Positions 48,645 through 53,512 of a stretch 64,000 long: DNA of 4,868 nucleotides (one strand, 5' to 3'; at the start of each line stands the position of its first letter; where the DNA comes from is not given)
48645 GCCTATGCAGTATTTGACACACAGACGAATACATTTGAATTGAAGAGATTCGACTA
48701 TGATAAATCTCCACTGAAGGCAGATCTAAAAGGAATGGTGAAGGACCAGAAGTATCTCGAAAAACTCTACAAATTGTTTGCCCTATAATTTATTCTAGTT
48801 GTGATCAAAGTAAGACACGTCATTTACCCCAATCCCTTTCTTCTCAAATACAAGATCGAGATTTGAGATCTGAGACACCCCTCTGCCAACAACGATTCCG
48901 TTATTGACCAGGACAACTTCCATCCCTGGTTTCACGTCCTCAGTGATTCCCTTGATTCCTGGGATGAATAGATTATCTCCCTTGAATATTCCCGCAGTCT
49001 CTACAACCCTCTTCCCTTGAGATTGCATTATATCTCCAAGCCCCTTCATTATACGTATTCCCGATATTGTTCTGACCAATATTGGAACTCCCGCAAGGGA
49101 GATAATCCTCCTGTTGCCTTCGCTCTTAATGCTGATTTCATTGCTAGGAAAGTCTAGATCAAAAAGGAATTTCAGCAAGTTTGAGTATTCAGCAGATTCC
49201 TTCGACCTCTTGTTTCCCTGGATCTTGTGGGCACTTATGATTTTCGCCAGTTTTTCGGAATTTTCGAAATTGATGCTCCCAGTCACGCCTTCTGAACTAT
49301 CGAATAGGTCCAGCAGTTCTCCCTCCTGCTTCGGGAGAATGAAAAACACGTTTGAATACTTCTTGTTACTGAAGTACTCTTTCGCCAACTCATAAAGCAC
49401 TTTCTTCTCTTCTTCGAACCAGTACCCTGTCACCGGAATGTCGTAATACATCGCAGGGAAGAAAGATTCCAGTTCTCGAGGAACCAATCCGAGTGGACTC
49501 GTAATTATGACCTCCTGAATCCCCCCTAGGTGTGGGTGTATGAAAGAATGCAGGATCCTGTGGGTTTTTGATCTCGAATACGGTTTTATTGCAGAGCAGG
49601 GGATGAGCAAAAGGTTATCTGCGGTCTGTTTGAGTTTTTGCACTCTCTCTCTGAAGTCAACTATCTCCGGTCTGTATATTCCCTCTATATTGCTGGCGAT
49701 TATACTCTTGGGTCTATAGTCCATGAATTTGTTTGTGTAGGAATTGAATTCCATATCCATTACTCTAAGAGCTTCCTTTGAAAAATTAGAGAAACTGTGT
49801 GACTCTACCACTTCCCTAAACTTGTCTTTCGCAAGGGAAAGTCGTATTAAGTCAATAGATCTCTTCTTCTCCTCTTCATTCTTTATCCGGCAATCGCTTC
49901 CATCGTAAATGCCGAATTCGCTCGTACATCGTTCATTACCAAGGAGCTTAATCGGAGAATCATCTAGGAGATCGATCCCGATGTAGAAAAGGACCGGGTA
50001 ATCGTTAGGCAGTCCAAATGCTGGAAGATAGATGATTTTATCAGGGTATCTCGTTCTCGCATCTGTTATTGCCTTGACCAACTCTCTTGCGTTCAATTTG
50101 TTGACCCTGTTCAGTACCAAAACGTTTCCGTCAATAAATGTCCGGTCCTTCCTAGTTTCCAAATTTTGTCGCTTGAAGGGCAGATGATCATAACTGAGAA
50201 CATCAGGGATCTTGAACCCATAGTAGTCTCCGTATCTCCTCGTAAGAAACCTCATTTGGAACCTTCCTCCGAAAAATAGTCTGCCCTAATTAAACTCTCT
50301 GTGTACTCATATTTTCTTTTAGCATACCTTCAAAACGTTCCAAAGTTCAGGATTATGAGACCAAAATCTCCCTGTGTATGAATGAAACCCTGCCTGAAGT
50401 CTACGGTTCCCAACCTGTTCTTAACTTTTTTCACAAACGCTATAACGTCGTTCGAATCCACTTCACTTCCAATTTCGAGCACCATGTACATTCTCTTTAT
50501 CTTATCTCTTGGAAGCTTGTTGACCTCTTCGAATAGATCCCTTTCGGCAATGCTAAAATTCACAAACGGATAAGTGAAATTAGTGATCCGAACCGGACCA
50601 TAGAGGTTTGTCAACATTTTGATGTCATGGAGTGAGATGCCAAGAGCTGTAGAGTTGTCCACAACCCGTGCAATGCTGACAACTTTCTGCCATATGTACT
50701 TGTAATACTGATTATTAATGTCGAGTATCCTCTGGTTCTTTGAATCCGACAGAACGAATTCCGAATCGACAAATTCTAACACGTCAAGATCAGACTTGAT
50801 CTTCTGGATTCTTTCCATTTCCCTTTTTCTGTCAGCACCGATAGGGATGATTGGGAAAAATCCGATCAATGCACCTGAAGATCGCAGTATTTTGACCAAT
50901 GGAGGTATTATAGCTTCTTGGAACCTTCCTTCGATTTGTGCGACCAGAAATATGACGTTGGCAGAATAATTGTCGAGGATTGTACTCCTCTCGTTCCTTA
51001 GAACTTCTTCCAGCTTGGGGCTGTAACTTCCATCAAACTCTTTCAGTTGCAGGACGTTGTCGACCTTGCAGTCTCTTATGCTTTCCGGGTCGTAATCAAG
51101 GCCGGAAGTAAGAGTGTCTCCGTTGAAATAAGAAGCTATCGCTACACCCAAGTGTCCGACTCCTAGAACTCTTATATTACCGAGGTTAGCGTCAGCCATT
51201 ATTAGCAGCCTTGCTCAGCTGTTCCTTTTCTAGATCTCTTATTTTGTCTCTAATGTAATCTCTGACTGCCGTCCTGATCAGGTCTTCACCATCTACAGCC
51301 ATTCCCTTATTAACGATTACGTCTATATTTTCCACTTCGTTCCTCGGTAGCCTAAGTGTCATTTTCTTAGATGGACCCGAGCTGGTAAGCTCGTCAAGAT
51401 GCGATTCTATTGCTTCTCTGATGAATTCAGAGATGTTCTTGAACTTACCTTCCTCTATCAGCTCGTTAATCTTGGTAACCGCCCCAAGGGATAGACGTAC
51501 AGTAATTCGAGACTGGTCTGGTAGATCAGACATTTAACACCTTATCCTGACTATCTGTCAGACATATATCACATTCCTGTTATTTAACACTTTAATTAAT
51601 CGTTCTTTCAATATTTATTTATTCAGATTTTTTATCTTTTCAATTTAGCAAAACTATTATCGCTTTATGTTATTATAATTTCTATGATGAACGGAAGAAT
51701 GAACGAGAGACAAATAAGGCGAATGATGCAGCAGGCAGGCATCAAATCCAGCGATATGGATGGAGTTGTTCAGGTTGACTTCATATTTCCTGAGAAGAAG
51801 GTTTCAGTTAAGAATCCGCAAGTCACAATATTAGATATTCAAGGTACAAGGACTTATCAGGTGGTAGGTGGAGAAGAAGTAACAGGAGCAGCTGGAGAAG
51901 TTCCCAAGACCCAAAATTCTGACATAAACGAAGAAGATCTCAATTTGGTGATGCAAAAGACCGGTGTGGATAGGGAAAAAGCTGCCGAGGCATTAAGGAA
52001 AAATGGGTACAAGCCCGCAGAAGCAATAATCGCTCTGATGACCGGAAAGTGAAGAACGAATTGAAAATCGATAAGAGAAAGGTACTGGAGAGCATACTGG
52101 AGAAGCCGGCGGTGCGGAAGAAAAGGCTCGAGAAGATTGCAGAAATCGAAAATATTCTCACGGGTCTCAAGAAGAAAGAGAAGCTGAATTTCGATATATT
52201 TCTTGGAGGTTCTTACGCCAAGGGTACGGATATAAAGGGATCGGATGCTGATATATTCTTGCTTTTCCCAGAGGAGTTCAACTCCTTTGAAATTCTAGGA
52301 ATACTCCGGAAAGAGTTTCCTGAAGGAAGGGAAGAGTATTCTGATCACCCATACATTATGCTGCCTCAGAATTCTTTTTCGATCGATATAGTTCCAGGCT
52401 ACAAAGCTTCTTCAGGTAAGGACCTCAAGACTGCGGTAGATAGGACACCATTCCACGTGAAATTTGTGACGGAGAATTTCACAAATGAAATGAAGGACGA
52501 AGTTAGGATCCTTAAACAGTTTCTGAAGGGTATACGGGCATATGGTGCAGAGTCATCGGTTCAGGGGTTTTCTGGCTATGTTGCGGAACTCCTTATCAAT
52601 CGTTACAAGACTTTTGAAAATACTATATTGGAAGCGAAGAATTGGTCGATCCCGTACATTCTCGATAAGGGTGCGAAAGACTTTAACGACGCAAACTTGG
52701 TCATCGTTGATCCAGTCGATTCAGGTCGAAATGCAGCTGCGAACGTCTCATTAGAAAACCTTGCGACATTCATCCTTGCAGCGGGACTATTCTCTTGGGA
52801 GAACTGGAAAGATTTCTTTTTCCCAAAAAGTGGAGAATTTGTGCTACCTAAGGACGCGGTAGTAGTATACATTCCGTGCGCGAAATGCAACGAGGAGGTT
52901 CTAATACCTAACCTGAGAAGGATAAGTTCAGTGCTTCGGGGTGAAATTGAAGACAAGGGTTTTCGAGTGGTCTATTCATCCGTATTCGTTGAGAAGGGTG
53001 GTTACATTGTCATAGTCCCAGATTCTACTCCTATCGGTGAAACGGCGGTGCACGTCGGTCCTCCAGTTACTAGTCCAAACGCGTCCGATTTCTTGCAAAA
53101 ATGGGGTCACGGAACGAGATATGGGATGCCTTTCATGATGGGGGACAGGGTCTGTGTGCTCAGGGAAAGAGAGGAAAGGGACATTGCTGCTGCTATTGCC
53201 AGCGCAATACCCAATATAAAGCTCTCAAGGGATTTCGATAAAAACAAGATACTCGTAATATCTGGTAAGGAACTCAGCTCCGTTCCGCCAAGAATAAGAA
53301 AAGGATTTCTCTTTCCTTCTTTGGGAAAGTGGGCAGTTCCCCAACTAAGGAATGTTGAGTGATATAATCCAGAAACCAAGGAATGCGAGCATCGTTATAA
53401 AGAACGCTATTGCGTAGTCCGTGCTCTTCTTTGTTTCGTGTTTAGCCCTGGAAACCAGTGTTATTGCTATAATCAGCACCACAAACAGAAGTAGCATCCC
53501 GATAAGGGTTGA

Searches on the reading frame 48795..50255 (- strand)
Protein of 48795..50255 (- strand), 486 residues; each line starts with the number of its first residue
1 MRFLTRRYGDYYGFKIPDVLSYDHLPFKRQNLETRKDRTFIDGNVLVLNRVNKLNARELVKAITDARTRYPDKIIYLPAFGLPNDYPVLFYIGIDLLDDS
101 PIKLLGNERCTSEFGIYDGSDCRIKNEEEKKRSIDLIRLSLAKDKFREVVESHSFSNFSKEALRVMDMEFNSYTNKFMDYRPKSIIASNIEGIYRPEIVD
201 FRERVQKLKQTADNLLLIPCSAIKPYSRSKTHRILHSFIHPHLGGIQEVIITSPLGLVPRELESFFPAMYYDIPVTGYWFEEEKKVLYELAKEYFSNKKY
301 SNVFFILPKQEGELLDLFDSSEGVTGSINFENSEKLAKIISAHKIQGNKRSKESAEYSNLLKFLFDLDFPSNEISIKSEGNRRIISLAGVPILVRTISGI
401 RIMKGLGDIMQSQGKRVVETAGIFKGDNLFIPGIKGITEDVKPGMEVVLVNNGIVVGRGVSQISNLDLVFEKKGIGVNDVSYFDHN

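Call 11: search_protein_families(library=pfam, proteins=[window:48795-50255:-], max_evalue=0.01)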
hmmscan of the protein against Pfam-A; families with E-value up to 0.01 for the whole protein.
window:48795-50255:- (486 aa): 2 families
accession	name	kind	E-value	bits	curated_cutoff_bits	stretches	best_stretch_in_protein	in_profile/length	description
PF17884.7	DUF5591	-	6.4e-35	120.6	26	1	198-319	1-121/150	Domain of unknown function (DUF5591)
PF01472.26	PUA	-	3.2e-06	27.4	24.8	1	423-476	13-67/74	PUA domain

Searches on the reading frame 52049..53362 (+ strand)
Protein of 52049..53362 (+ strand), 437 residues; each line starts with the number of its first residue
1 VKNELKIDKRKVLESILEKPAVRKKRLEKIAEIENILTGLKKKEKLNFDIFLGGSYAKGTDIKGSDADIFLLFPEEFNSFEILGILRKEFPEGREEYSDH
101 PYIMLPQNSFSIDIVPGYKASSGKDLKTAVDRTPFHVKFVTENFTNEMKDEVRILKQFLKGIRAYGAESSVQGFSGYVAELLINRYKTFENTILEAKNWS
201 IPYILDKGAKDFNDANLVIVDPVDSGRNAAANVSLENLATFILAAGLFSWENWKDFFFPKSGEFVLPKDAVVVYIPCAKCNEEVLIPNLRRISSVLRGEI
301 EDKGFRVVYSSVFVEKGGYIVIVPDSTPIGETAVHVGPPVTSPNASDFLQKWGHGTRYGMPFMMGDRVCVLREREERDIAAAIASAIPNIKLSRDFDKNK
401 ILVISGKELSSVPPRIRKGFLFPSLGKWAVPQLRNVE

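Call 11: search_protein_families(library=pfam, proteins=[window:52049-53362:+], max_evalue=0.01)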
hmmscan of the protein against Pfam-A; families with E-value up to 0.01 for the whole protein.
window:52049-53362:+ (437 aa): 5 families
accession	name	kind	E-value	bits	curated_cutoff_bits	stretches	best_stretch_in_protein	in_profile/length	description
PF09249.16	tRNA_NucTransf2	-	1.4e-35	122.4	27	1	150-258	1-113/113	tRNA nucleotidyltransferase, second domain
PF01909.29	NTP_transf_2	-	5.1e-13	49.7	21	1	33-136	1-93/93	Nucleotidyltransferase domain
PF21133.2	CAA_C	-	2.2e-09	37.6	22.2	1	278-387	13-120/144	CCA-adding enzyme, C-terminal domain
PF18765.7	Polbeta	-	0.0005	20.6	26.9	1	35-82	2-48/93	Polymerase beta, Nucleotidyltransferase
PF22600.2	MTPAP-like_central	-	0.01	16.4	27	0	10-76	6-68/139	Poly(A) RNA polymerase, mitochondrial-like, central palm domain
